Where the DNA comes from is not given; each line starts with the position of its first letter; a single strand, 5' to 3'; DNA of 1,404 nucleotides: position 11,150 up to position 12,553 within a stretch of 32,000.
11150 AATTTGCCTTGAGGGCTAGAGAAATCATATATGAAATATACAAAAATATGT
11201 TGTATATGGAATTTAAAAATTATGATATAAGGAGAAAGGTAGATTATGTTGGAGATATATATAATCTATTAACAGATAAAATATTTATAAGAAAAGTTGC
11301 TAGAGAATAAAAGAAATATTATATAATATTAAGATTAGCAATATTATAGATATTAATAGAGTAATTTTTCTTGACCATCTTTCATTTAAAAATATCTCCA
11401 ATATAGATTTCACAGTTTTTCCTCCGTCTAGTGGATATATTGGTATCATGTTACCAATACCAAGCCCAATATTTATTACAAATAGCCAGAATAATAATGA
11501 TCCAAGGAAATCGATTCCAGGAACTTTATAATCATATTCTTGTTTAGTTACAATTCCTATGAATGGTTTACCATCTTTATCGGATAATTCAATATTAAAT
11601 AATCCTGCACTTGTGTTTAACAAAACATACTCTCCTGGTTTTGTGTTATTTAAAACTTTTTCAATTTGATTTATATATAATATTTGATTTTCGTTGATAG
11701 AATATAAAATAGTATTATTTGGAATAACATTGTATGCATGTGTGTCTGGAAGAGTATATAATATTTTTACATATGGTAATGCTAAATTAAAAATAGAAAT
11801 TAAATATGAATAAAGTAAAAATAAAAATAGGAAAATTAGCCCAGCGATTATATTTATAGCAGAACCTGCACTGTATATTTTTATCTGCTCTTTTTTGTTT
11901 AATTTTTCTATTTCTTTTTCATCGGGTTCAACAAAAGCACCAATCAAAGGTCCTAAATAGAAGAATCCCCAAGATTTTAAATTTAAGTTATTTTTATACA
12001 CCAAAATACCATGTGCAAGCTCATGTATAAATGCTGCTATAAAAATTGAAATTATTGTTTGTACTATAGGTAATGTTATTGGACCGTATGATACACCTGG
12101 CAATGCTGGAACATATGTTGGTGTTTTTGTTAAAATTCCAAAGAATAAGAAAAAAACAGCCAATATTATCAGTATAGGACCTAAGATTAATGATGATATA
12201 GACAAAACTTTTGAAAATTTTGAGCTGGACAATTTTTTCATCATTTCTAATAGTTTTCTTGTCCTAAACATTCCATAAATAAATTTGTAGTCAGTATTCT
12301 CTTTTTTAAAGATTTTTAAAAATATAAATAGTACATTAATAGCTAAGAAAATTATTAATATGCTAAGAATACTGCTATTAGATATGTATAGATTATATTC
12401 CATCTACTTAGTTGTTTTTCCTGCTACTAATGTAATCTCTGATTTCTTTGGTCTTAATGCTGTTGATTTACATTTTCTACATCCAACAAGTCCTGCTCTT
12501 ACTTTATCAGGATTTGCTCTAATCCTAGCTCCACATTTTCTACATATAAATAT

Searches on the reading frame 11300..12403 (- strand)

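Call 48: search_protein_families(library=pfam, proteins=[window:11300-12403:-], max_evalue=0.01)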
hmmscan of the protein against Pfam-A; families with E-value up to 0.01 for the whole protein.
window:11300-12403:- (367 aa): 1 family
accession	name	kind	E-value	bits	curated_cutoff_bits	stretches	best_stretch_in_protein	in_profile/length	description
PF02163.28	Peptidase_M50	-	3.4e-23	82.6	27.2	1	116-359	2-218/221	Peptidase family M50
